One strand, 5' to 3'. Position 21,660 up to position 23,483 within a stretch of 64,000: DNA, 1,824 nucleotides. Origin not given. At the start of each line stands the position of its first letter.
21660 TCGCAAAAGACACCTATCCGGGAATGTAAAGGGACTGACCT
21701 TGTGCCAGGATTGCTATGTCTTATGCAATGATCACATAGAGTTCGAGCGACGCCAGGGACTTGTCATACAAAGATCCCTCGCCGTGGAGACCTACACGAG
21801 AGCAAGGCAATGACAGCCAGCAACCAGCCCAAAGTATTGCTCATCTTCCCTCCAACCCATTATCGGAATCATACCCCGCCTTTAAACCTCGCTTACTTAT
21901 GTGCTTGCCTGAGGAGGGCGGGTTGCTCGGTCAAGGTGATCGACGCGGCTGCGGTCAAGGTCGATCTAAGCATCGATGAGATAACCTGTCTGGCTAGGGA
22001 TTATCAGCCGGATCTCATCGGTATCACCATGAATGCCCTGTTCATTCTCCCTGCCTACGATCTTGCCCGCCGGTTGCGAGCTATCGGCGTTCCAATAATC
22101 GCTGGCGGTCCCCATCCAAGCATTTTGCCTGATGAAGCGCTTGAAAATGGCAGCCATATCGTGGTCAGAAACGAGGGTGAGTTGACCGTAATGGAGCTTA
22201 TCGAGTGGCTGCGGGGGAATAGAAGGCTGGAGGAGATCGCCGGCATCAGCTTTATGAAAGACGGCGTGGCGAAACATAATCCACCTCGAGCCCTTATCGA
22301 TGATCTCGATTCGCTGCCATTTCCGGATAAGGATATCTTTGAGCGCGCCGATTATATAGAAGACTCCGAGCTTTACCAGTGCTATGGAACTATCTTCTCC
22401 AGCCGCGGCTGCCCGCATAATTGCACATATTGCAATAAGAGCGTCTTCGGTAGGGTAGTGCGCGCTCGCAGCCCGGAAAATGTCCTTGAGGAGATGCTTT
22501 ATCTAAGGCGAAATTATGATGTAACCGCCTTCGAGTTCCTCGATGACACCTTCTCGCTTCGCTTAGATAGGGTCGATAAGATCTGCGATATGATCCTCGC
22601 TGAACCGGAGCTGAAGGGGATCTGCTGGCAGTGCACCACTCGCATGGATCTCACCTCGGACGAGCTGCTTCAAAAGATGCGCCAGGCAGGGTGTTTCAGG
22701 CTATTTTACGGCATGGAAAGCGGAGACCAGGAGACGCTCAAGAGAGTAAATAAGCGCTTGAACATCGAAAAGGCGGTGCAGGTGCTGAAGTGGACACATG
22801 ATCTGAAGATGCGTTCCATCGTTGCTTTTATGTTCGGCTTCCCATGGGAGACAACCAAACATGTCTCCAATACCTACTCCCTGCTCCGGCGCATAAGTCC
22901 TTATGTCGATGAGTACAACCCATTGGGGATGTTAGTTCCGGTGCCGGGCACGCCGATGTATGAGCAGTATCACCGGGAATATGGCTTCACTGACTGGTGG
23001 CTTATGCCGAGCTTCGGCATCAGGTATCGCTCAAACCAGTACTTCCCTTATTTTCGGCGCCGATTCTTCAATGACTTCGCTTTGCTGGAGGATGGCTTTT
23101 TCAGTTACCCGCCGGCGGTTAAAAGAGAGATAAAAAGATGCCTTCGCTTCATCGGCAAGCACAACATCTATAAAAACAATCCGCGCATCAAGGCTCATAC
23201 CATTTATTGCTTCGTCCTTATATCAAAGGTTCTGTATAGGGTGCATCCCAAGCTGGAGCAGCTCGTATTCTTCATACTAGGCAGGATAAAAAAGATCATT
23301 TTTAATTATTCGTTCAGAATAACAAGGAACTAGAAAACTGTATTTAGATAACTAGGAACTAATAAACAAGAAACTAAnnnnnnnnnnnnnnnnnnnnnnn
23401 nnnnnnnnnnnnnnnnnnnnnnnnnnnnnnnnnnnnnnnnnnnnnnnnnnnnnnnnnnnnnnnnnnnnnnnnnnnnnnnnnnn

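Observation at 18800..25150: SPASM radical SAM and B12 radical SAM pair bracketed by two GT-C-like membrane proteins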

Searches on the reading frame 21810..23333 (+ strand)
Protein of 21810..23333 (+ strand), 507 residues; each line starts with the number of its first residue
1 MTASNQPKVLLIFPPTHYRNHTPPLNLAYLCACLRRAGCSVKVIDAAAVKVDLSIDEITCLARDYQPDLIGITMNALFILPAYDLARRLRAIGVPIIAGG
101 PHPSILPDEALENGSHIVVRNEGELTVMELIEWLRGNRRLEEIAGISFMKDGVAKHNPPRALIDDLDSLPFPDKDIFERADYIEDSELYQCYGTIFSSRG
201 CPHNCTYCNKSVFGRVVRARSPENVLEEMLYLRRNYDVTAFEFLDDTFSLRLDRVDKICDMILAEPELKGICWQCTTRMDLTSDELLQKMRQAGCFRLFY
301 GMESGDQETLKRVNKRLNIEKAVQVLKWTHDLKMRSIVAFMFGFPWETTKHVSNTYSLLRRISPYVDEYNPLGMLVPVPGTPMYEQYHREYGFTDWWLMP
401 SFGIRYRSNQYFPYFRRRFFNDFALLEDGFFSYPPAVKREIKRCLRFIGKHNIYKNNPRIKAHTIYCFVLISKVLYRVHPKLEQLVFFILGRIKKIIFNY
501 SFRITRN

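Call 4: search_protein_families(library=pfam, proteins=[window:21810-23333:+], max_evalue=0.01)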
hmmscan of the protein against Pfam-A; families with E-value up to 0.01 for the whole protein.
window:21810-23333:+ (507 aa): 2 families
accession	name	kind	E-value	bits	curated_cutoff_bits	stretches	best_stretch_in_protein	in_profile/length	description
PF04055.27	Radical_SAM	-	7.4e-24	85.2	29.5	1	197-358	3-165/166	Radical SAM superfamily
PF02310.24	B12-binding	-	3.1e-17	63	32.1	1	19-130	9-120/121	B12 binding domain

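Call 5: search_protein_families(library=ncbifam, proteins=[window:21810-23333:+], max_evalue=0.01)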
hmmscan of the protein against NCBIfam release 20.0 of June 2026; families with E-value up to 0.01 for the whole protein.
window:21810-23333:+ (507 aa): 28 families (the best 25 are shown)
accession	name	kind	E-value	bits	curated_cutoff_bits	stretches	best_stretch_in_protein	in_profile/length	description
NF050148.1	rSAM_ApyD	equivalog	2.1e-48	165.2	750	1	23-390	24-396/645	RiPP biosynthesis radical SAM protein ApyD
TIGR03471.1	HpnJ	equivalog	9.1e-48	163.3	577.6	1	41-391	47-391/472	hopanoid biosynthesis associated radical SAM protein HpnJ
TIGR02026.1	BchE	equivalog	3.2e-45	154.9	481.35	1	21-387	19-387/497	magnesium-protoporphyrin IX monomethyl ester anaerobic oxidative cyclase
TIGR04479.1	bcpD_PhpK_rSAM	subfamily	2e-32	112.2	600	1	25-365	73-412/504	PhpK family radical SAM P-methyltransferase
TIGR04367.1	HpnR_B12_rSAM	equivalog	4e-32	111.4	650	1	23-396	21-382/490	hopanoid C-3 methylase HpnR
NF038361.1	rSAM_Sden_1168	equivalog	4.4e-32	111.3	575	1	4-362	60-451/560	Sden_1168 family B12-binding radical SAM P-methyltransferase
TIGR03975.1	rSAM_ocin_1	subfamily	3e-31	108.6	281.85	1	55-362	117-430/606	RiPP maturation radical SAM C-methyltransferase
TIGR04013.1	B12_SAM_MJ_1487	hypoth_equivalog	1.2e-27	96.7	251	1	61-387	38-357/382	TIGR04013 family B12-binding domain/radical SAM domain-containing protein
TIGR04072.2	rSAM_ladder_B12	equivalog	2.7e-27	95.5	360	1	24-366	18-353/443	lipid biosynthesis B12-binding/radical SAM protein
NF033070.1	rSAM_AprD4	equivalog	5.5e-27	94.8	500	1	162-384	166-387/456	AprD4 family radical SAM diol-dehydratase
TIGR04014.1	B12_SAM_MJ_0865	equivalog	9.6e-27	93.8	360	1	83-385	58-356/434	methyl-coenzyme M reductase glutamine C-methyltransferase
TIGR04385.1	B12_rSAM_cofa1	equivalog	1.2e-26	94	450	1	24-366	20-368/438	B12 lower ligand biosynthesis radical SAM protein BzaD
TIGR04295.1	B12_rSAM_oligo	hypoth_equivalog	3.1e-23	82.1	400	1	21-387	22-384/422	TIGR04295 family B12-binding domain-containing radical SAM protein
NF033712.0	B12_rSAM_KedN5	subfamily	2.5e-14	52.4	700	1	96-394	94-397/624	KedN5 family methylcobalamin-dependent radical SAM C-methyltransferase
NF040546.1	rSAM_CUAEP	equivalog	2.6e-14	52.8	500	1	18-359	7-338/468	CUAEP/CCAEP-tail radical SAM (seleno)protein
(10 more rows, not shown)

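Call 7: find_homologous_proteins(query=window:21810-23333:+)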
Query window:21810-23333:+ (507 aa): 1194 proteins with E <= 0.001 among 8000 candidates; the best 120 are listed.
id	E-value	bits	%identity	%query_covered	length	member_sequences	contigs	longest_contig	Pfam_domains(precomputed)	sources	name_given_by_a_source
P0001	0.0e+0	1196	100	100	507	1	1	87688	PF04055.28,PF02310.25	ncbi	-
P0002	3.7e-195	668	60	96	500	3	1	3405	PF04055.28,PF02310.25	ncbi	-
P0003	2.2e-188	645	58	95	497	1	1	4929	PF04055.28,PF02310.25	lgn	-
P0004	5.9e-183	627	55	98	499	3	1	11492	PF04055.28,PF02310.25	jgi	-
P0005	5.9e-182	624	55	96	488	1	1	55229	PF04055.28,PF02310.25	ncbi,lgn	-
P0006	6.8e-181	621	54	97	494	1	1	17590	PF04055.28,PF02310.25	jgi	-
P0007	1.5e-179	616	54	96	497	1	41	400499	PF04055.28,PF02310.25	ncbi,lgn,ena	-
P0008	2.4e-179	615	53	97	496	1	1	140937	PF04055.28,PF02310.25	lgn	-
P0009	1.7e-178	613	54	96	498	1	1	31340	PF04055.28,PF02310.25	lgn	-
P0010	7.6e-178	610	54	96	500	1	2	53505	PF04055.28,PF02310.25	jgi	jgi:anaerobic magnesium-protoporphyrin IX monomethyl ester cyclase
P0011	8.3e-178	610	53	95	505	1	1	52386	PF04055.28,PF02310.25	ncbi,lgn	-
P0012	2.1e-177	609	54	96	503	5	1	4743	PF04055.28,PF02310.25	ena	-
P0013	3.4e-177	608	53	96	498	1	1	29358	PF04055.28,PF02310.25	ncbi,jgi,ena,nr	ncbi:MAG TPA: radical SAM protein [bacterium]|nr:radical SAM protein [bacterium]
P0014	1.9e-176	606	53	100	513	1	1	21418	PF04055.28,PF02310.25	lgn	-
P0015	5.0e-175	601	53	97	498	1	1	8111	PF04055.28,PF02310.25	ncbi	-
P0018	2.9e-174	599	53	96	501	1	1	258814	PF04055.28,PF02310.25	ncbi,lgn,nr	ncbi:B12-binding domain-containing radical SAM protein [bacterium]|nr:B12-binding domain-containing 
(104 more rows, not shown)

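Call 9: find_encoding_contigs(protein=P0001, flank=10000, max_places=3)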
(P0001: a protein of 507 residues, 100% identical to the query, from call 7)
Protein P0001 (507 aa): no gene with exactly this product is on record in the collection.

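Call 10: find_encoding_contigs(protein=P0007, flank=10000, max_places=3)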
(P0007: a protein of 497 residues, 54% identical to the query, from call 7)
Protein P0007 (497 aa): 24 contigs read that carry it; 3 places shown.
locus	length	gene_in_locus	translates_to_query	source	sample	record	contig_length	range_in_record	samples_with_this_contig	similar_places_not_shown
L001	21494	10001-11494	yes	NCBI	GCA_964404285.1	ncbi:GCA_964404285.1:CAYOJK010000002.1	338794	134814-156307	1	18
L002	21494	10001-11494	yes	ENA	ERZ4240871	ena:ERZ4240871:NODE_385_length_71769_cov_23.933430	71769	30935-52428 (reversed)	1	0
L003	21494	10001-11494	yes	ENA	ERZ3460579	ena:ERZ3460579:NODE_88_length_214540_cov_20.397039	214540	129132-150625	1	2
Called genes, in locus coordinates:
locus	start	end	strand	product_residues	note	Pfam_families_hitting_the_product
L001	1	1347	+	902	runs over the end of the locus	PF02739:5_3_exonuc_N, PF01367:5_3_exonuc, PF01612:DNA_pol_A_exo1, PF22619:DNA_polI_exo1 (weak), PF00476:DNA_pol_A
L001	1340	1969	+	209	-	PF01121:CoaE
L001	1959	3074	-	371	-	PF01464:SLT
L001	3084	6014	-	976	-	PF00270:DEAD, PF04851:ResIII (faint), PF00271:Helicase_C, PF22982:WHD_HRQ1, PF09369:MZB, PF13482:RNase_H_2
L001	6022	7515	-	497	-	PF02113:Peptidase_S13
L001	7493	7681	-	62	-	-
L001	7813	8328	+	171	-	-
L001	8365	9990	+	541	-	PF00485:PRK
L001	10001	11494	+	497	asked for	PF02310:B12-binding, PF04055:Radical_SAM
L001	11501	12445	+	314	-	PF00294:PfkB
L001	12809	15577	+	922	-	PF00133:tRNA-synt_1, PF01921:tRNA-synt_1f (faint), PF09334:tRNA-synt_1g, PF13603:tRNA-synt_1_2 (weak), PF01406:tRNA-synt_1e (weak), PF08264:Anticodon_1, PF06827:zf-FPG_IleRS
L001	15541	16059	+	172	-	PF01252:Peptidase_A8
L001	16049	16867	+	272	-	PF01790:LGT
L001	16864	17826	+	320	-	PF01479:S4 (weak), PF00849:PseudoU_synth_2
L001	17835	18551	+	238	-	PF02146:SIR2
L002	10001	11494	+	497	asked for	PF02310:B12-binding, PF04055:Radical_SAM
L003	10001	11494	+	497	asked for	PF02310:B12-binding, PF04055:Radical_SAM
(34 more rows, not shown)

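Call 11: find_encoding_contigs(protein=P0018, flank=10000, max_places=3)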
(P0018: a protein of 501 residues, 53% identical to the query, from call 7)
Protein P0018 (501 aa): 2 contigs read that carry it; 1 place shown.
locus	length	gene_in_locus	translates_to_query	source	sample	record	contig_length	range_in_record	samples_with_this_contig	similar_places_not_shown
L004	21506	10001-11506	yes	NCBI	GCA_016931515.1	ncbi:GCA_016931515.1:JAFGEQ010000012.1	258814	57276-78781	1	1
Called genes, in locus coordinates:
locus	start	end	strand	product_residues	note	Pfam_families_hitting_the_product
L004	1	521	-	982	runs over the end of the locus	PF00270:DEAD, PF00271:Helicase_C, PF22982:WHD_HRQ1 (weak), PF09369:MZB, PF13482:RNase_H_2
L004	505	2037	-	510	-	PF02113:Peptidase_S13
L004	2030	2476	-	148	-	PF16697:Yop-YscD_cpl, PF00498:FHA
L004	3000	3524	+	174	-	PF24521:Ank_KRIT1 (weak), PF12796:Ank_2, PF13637:Ank_4, PF13857:Ank_5, PF00023:Ank, PF13606:Ank_3 (weak), PF13637:Ank_4, PF12796:Ank_2, +2 more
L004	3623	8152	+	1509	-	-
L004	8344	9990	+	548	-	PF00485:PRK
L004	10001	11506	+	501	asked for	PF02310:B12-binding, PF04055:Radical_SAM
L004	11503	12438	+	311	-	PF00294:PfkB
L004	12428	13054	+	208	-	PF02965:Met_synt_B12 (weak)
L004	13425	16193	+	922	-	PF00133:tRNA-synt_1, PF01921:tRNA-synt_1f (faint), PF09334:tRNA-synt_1g, PF13603:tRNA-synt_1_2 (weak), PF01406:tRNA-synt_1e (weak), PF08264:Anticodon_1, PF06827:zf-FPG_IleRS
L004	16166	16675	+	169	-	PF01252:Peptidase_A8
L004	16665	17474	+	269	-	PF01790:LGT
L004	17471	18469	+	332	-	PF00849:PseudoU_synth_2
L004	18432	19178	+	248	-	PF02146:SIR2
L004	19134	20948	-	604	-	PF19576:Acyltransf_2, PF13444:Acetyltransf_5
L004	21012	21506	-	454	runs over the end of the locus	PF00072:Response_reg, PF00158:Sigma54_activat, PF14532:Sigma54_activ_2, PF07728:AAA_5, PF25601:AAA_lid_14, PF02954:HTH_8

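Call 21: find_related_loci(query=window:21810-23333:+, collection=genome_contigs, flank=10000)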
Query window:21810-23333:+ (507 aa) in genome_contigs; peptide patterns used: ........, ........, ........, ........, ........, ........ (x = any residue, [..] = any of these).
70 stretches matched a pattern; 11 encode a relative of the query (tblastn E <= 1e-3); 11 distinct loci.
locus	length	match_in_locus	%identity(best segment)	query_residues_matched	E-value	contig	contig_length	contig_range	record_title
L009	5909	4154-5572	39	8-476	3e-107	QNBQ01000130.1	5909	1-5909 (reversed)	MAG: Candidatus Poribacteria bacterium isolate B28_G17 B28_Guay17_scaffold_06012, whole genome shotgun sequence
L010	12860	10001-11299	39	7-452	9e-104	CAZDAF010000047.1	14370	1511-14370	MAG TPA_asm: uncultured bacterium isolate binchicken_co334_234 genome assembly, contig: NODE_7404_length_14370_cov_4.925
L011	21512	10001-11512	38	5-496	1e-112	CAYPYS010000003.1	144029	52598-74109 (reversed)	MAG TPA_asm: uncultured Planctomycetia bacterium isolate binchicken_co65_28 genome assembly, contig: NODE_220_length_144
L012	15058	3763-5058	34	8-425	1e-67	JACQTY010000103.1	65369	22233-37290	MAG: Chloroflexi bacterium isolate NC_groundwater_1423_Ag_S-0.65um_59_50 S_p65_S5_coassembly_k141_1926642, whole genome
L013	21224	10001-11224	32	8-384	4e-60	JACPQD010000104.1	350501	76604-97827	MAG: Chloroflexi bacterium isolate NC_groundwater_644_Ag_B-0.1um_60_123 B_1_S1_Biohub_coassembly_k141_5545070, whole gen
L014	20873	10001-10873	37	68-355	2e-49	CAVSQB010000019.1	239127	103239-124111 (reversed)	MAG: uncultured Fibrobacterota bacterium isolate MFD03044.bin.1.58 genome assembly, contig: contig_32476, whole genome s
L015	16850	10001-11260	28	5-395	7e-43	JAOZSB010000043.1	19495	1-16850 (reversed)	MAG: Desulfobacterales bacterium isolate GMC6.metabat2.103 GMC6_2190_length_19495_cov_9.407973, whole genome shotgun seq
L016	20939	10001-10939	31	56-366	5e-40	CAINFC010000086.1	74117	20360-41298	MAG: uncultured Acidobacteria bacterium isolate LaPlata_bin-3695 genome assembly, contig: bin-3695:086/326, whole genome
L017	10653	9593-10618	24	24-361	2e-23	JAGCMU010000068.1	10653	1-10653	MAG: Kiritimatiellae bacterium isolate RGIG9934 Yak_Rectum.Co__c2169601, whole genome shotgun sequence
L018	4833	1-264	31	312-396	4e-8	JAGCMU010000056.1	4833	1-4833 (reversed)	MAG: Kiritimatiellae bacterium isolate RGIG9934 Yak_Rectum.Co__c1925953, whole genome shotgun sequence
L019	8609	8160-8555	28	75-216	1e-5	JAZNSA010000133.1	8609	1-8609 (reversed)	MAG: Clostridia bacterium isolate T1900044811_TS20190277.MAGScoT_cleanbin_000038 SGB_2788_k141_773208, whole genome shot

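Call 23: find_encoding_contigs(protein=P0002, flank=10000, max_places=2)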
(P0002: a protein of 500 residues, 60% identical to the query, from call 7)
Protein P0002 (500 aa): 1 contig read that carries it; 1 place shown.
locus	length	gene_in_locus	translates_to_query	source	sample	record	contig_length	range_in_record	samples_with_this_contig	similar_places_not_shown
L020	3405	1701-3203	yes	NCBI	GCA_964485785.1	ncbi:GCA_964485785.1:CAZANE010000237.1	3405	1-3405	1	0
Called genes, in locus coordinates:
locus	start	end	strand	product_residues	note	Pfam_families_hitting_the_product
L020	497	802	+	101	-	PF03319:EutN_CcmL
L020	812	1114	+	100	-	PF03319:EutN_CcmL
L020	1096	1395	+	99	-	PF03319:EutN_CcmL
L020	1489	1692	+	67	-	PF20095:DUF6485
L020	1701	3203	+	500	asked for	PF02310:B12-binding, PF04055:Radical_SAM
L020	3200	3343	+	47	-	-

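Call 24: find_encoding_contigs(protein=P0003, flank=10000, max_places=2)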
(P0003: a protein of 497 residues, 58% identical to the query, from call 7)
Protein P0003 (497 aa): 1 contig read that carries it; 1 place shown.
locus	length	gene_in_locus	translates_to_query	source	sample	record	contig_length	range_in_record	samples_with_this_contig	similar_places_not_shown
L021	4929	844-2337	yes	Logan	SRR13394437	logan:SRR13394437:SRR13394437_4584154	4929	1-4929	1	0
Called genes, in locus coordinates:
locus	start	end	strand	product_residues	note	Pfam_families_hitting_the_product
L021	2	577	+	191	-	?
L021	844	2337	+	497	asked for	PF02310:B12-binding, PF04055:Radical_SAM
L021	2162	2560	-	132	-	-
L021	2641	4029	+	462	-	PF00390:malic, PF03949:Malic_M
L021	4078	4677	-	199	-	PF02545:Maf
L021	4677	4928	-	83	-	?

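Call 25: find_encoding_contigs(protein=P0005, flank=10000, max_places=2)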
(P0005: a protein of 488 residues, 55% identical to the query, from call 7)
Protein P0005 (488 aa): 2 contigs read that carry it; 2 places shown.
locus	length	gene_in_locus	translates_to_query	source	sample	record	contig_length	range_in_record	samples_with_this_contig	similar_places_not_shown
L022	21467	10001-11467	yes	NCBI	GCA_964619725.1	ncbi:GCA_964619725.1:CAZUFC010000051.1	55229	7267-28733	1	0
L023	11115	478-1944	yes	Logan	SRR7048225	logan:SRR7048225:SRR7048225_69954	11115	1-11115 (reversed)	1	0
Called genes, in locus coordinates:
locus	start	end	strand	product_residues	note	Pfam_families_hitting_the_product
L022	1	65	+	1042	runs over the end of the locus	PF00133:tRNA-synt_1, PF09334:tRNA-synt_1g (faint), PF08264:Anticodon_1, PF19302:DUF5915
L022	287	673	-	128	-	PF01850:PIN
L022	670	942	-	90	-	PF07704:PSK_trans_fac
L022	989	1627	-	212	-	PF13229:Beta_helix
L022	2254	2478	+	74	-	PF02604:PhdYeFM_antitox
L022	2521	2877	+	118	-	PF01850:PIN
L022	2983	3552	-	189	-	PF01936:NYN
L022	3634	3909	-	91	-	-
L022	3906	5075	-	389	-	PF13439:Glyco_transf_4, PF13579:Glyco_trans_4_4, PF20706:GT4-conflict, PF00534:Glycos_transf_1, PF13692:Glyco_trans_1_4, PF13524:Glyco_trans_1_2 (faint)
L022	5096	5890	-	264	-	PF02585:PIG-L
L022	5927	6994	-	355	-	PF13527:Acetyltransf_9, PF00583:Acetyltransf_1 (faint)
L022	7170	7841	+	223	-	PF02384:N6_Mtase (weak), PF05175:MTS, PF06325:PrmA, PF01170:UPF0020 (weak), PF13847:Methyltransf_31, PF08241:Methyltransf_11, PF08242:Methyltransf_12, PF13649:Methyltransf_25, +4 more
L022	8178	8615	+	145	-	-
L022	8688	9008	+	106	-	PF01909:NTP_transf_2, PF18765:Polbeta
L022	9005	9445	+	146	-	PF05168:HEPN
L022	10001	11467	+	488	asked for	PF02310:B12-binding, PF04055:Radical_SAM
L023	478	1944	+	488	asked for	PF02310:B12-binding, PF04055:Radical_SAM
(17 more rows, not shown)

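Call 49: search_solved_structures(query=window:21810-23333:+, max_evalue=0.001)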
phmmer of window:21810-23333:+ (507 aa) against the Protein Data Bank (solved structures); distinct sequences matched with E-value up to 0.001: 6.
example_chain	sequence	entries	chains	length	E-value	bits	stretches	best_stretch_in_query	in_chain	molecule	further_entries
6fd2_B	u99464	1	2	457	3e-22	82.2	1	156-385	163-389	Putative apramycin biosynthetic oxidoreductase 4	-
9ccb_A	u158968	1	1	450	2.5e-17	65.9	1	69-386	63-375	Radical SAM core domain-containing protein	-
5ul2_A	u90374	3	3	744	9.8e-15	57.4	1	29-340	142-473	OxsB protein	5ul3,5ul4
9n1b_A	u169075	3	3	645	2.4e-07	33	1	95-349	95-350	Radical SAM protein | Radical SAM enzyme CysS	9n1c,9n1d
7kdx_A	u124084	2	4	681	0.00046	22.2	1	90-253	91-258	Methyltransferase TokK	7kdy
4jc0_A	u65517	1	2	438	0.00087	21.3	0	166-352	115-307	Ribosomal protein S12 methylthiotransferase RimO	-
